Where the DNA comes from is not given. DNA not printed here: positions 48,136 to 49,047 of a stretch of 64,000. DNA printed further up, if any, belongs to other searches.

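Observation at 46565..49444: PilN/PilO-like pair co-transcribed with an LPPTG-anchored adhesin-like protein, with no pilM, pilin or secretin nearby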

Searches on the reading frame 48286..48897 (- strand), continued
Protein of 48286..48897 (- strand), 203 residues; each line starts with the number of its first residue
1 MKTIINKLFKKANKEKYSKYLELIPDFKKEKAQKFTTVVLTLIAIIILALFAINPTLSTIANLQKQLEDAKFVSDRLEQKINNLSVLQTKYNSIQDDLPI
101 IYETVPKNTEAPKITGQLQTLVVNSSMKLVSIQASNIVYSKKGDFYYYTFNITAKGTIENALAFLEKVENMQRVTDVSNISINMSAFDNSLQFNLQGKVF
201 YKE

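Call 37: search_protein_representatives(alignment_id=A1)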
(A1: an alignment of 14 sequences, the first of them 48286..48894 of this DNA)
Query: 14 sequences, 206 profile positions. Proteins with E-value up to 0.001 (for the whole library): 7369; up to 1e-10: 1538; up to 1e-30: 237. The best 150 are listed.
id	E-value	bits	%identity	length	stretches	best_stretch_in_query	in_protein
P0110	9.4e-80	283.3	-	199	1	9-206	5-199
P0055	1.0e-76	273.4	-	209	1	1-206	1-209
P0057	4.1e-71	255.1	-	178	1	1-163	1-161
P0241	4.6e-65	235.3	-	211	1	1-206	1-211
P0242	4.2e-62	225.6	-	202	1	6-206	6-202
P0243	1.3e-61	224.0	-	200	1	6-206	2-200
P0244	1.7e-61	223.7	-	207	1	13-205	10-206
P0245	1.6e-60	220.5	-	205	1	11-206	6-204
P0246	3.4e-60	219.4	-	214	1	17-204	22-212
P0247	3.6e-59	216.1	-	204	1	13-206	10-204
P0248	8.4e-59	214.9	-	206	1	1-205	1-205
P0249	6.0e-57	208.8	-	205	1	10-206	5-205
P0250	5.1e-56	205.8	-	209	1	18-204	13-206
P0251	1.1e-55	204.7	-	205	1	3-206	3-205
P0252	1.8e-55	204.0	-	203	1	18-205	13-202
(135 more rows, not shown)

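Call 43: find_related_loci(query=A7, collection=metagenome_contigs, flank=10000)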
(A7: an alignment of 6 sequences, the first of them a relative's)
Query A7 (203 aa) in metagenome_contigs; peptide patterns used: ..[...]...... (x = any residue, [..] = any of these).
308 stretches matched a pattern; 207 encode a relative of the query (tblastn E <= 1e-3); the best 80 are kept; 80 distinct loci.
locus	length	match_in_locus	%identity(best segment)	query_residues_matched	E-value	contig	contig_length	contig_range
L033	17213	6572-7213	40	1-201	1e-41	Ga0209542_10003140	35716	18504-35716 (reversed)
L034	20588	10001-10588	42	4-198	2e-41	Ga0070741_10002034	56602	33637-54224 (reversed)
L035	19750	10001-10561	41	19-201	5e-41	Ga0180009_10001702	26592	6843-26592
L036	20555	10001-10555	42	19-201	5e-41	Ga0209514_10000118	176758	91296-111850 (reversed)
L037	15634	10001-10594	39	6-201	2e-40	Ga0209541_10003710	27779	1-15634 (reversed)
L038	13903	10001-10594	39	6-201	2e-40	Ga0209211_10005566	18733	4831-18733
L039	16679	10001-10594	39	6-201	2e-40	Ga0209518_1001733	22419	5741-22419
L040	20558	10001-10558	40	3-187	5e-40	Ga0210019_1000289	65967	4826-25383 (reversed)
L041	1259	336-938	38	1-198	6e-41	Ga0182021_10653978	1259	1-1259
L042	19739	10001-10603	41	1-201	7e-39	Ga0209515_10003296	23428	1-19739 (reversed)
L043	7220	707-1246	40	3-181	6e-39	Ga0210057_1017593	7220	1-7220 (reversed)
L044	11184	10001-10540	41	3-181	7e-39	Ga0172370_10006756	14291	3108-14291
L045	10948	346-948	41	1-201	7e-39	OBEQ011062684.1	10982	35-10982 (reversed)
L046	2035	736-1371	38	3-201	6e-39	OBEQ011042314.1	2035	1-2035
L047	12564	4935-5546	37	1-201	9e-39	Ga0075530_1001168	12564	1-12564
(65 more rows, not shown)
